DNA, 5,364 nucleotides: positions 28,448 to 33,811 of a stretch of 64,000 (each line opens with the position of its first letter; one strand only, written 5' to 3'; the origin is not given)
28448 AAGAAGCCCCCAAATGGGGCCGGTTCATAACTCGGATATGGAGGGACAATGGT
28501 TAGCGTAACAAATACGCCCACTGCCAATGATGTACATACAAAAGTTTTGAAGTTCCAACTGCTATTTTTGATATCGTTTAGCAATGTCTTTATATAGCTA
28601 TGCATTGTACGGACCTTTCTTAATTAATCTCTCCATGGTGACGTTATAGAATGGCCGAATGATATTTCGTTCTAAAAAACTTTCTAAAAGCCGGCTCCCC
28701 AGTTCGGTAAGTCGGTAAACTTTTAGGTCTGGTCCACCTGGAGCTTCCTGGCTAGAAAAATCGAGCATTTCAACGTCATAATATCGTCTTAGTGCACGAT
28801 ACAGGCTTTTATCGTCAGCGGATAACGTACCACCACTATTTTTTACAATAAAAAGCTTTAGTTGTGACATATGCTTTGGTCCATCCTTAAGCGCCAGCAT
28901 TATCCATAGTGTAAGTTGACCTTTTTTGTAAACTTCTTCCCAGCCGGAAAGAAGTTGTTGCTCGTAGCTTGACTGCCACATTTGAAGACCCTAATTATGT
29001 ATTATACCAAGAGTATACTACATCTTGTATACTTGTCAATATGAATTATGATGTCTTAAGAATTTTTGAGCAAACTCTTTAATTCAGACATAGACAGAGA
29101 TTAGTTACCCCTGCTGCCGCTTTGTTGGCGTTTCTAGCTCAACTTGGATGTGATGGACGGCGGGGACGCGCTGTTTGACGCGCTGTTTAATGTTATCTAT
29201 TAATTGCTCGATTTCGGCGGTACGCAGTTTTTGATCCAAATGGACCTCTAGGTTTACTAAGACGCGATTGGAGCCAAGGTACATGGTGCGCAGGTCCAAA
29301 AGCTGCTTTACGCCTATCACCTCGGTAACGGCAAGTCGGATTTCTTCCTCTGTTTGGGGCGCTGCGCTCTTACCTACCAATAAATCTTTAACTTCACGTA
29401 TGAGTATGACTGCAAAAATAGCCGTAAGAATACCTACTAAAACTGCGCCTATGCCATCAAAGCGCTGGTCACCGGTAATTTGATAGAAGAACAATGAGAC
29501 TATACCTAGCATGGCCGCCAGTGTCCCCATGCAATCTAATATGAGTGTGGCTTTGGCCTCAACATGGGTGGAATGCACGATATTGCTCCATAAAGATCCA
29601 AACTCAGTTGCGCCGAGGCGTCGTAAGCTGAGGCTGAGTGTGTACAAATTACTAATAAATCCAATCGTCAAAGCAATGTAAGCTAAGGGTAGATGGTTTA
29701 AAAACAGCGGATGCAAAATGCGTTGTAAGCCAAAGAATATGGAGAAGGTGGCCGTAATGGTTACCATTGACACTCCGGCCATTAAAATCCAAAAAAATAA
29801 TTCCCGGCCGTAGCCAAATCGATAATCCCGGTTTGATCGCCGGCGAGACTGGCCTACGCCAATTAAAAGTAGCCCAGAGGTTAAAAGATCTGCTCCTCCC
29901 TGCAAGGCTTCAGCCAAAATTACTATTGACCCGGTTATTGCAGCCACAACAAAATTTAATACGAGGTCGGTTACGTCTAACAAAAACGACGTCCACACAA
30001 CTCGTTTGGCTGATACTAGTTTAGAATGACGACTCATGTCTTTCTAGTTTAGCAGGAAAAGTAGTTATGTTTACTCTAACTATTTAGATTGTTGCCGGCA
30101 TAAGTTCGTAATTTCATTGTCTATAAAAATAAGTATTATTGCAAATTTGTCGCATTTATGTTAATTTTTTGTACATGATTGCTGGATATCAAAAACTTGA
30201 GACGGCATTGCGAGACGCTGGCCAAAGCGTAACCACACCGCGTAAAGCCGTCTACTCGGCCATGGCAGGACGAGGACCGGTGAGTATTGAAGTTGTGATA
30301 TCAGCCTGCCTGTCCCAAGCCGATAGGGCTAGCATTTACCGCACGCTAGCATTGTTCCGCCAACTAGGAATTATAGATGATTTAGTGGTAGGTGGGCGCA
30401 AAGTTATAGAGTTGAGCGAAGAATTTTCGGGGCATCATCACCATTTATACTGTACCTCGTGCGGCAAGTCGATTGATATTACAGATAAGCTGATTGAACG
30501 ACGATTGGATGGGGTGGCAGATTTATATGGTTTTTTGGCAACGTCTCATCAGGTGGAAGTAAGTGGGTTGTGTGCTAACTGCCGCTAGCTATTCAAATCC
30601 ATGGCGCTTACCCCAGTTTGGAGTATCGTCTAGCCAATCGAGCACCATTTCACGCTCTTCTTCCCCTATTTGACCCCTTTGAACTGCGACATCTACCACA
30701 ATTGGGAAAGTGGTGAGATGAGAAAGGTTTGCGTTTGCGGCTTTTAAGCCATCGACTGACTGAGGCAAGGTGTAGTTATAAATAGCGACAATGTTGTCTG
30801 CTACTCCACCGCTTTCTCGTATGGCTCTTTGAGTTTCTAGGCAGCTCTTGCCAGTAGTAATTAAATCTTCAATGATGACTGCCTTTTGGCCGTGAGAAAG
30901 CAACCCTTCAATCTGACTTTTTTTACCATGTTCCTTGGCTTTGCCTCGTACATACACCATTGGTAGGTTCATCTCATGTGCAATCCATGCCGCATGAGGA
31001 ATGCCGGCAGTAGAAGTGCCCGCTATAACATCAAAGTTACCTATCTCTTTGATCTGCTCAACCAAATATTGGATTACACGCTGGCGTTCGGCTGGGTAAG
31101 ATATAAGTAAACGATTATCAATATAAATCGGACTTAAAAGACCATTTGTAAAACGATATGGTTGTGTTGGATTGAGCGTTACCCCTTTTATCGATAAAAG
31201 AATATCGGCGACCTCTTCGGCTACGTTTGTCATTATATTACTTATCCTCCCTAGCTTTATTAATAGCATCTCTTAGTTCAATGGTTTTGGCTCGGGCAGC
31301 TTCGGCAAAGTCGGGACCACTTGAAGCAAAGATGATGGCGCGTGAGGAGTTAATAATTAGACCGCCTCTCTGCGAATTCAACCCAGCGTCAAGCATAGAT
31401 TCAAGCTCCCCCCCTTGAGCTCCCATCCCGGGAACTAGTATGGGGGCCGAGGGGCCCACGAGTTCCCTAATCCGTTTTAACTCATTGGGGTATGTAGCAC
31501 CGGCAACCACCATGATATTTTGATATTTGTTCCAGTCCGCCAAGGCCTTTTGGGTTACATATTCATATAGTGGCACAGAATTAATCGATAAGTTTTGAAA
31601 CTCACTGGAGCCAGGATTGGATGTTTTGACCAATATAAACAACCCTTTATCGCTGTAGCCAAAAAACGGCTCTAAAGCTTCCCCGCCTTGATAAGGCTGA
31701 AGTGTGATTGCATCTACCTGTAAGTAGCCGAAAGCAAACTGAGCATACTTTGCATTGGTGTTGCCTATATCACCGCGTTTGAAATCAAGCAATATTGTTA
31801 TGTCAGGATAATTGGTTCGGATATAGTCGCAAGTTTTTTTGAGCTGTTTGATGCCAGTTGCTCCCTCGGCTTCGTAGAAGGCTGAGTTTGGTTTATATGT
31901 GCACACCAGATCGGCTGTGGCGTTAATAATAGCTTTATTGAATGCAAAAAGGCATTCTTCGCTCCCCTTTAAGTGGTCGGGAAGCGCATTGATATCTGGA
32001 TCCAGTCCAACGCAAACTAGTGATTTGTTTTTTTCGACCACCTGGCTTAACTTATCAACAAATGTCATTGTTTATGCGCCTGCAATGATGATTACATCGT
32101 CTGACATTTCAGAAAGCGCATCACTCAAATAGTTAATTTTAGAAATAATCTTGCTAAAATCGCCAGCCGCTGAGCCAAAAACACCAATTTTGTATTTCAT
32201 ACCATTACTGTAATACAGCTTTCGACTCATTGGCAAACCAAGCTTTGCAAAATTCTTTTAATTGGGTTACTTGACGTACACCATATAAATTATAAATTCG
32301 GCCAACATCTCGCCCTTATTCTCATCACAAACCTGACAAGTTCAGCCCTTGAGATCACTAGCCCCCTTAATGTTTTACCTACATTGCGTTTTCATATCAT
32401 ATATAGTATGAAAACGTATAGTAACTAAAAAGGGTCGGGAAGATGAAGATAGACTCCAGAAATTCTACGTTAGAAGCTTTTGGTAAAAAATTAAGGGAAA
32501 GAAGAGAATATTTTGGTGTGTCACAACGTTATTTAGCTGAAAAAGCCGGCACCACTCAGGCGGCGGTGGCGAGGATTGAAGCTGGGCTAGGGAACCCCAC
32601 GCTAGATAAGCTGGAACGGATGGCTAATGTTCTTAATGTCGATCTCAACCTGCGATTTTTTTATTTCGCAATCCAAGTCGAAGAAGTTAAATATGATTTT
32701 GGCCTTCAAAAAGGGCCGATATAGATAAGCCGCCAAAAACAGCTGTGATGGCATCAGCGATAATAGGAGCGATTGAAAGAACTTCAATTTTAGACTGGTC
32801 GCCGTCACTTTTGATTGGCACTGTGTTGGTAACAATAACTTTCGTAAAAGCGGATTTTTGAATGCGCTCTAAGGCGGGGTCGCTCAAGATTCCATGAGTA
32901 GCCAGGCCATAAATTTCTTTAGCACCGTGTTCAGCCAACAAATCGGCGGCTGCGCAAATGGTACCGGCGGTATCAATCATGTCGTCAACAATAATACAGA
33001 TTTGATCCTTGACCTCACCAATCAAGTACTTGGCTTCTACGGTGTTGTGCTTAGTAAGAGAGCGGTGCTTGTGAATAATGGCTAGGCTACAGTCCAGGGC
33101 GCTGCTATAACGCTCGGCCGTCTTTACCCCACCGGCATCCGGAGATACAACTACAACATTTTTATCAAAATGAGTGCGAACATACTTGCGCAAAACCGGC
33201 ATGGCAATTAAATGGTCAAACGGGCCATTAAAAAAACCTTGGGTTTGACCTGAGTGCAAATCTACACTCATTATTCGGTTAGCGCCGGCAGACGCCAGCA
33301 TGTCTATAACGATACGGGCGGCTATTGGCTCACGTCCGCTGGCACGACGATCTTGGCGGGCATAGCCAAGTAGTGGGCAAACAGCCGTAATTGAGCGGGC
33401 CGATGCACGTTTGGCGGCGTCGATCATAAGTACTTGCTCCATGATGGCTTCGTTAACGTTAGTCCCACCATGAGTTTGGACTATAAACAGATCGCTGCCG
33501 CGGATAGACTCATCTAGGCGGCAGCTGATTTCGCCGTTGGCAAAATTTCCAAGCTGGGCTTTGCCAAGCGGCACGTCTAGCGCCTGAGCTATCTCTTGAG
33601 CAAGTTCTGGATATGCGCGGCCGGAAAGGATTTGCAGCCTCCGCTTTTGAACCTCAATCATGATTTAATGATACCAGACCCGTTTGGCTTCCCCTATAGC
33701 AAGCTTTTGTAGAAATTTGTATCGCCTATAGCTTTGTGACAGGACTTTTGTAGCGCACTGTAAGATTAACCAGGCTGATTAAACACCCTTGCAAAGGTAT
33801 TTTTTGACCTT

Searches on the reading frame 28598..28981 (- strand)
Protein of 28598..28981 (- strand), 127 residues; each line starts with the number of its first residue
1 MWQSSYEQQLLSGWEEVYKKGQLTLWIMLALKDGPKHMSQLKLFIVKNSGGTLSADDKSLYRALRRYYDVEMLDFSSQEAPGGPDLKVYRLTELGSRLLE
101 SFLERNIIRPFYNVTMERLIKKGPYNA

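Call 60: search_protein_families(library=pfam, proteins=[window:28598-28981:-], max_evalue=0.0001)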
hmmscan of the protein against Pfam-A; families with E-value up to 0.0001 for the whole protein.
window:28598-28981:- (127 aa): 1 family
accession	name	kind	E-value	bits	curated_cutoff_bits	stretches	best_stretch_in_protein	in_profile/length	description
PF03551.20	PadR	-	1e-06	29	27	1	28-100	2-74/75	Transcriptional regulator PadR-like family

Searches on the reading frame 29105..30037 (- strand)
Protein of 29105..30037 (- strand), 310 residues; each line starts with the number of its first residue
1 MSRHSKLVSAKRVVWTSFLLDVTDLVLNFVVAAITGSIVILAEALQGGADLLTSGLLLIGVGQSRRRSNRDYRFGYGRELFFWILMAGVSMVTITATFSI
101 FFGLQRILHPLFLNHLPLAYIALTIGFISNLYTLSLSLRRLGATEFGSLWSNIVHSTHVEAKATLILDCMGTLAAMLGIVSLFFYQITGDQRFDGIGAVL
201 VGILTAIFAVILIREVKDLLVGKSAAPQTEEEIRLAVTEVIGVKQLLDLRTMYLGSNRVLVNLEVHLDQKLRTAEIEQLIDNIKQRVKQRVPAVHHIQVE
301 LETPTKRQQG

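Call 60: search_protein_families(library=pfam, proteins=[window:29105-30037:-], max_evalue=0.0001)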
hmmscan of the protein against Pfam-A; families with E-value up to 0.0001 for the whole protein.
window:29105-30037:- (310 aa): 2 families
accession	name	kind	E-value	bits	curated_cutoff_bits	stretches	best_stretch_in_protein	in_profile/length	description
PF01545.26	Cation_efflux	-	2.6e-25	89.8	26.6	1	15-220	2-197/198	Cation efflux family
PF16916.11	ZT_dimer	-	4.6e-09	36.6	26.7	1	228-302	4-76/78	Dimerisation domain of Zinc Transporter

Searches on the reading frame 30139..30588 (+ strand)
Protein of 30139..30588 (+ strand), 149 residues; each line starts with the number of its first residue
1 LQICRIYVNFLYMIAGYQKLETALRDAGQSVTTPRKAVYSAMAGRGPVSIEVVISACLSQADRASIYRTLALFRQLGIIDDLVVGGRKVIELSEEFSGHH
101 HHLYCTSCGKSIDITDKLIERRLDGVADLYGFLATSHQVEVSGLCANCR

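Call 60: search_protein_families(library=pfam, proteins=[window:30139-30588:+], max_evalue=0.0001)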
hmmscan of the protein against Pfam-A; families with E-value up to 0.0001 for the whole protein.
window:30139-30588:+ (149 aa): 1 family
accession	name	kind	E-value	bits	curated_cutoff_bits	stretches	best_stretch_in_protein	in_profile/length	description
PF01475.25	FUR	-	2.2e-16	60.5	23.1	1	28-141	3-120/121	Ferric uptake regulator family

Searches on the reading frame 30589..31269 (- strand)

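Call 60: search_protein_families(library=pfam, proteins=[window:30589-31269:-], max_evalue=0.0001)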
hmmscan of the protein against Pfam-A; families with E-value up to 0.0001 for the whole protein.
window:30589-31269:- (226 aa): 1 family
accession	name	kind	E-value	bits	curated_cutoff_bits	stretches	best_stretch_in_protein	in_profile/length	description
PF00156.33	Pribosyltran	-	2.5e-08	33.8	26.3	1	65-154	15-114/158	Phosphoribosyl transferase domain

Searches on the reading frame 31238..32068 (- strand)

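Call 60: search_protein_families(library=pfam, proteins=[window:31238-32068:-], max_evalue=0.0001)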
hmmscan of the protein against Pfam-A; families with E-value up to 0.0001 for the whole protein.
window:31238-32068:- (276 aa): 1 family
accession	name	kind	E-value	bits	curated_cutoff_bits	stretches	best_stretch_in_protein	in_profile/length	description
PF00215.30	OMPdecase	-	1.3e-27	97.6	27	1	17-249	2-212/221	Orotidine 5'-phosphate decarboxylase / HUMPS family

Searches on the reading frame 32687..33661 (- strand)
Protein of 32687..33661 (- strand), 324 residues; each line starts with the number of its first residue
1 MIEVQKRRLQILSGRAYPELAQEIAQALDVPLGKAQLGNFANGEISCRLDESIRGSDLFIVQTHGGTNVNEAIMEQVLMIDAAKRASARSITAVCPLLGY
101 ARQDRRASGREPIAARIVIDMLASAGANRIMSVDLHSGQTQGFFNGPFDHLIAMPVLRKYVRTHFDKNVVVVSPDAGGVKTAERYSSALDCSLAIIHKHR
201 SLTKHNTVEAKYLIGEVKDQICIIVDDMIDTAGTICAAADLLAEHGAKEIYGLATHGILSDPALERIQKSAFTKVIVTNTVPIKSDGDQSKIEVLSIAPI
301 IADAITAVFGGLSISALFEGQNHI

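Call 60: search_protein_families(library=pfam, proteins=[window:32687-33661:-], max_evalue=0.0001)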
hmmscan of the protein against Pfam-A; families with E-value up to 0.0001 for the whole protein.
window:32687-33661:- (324 aa): 3 families
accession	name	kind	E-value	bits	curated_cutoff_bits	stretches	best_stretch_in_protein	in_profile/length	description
PF13793.12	Pribosyltran_N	-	1e-43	148.4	25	1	10-126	2-117/117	N-terminal domain of ribose phosphate pyrophosphokinase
PF14572.12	Pribosyl_synth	-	7.7e-29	101.4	27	1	213-318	77-183/184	Phosphoribosyl synthetase-associated domain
PF00156.33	Pribosyltran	-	2e-21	76.4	26.3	1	158-250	20-118/158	Phosphoribosyl transferase domain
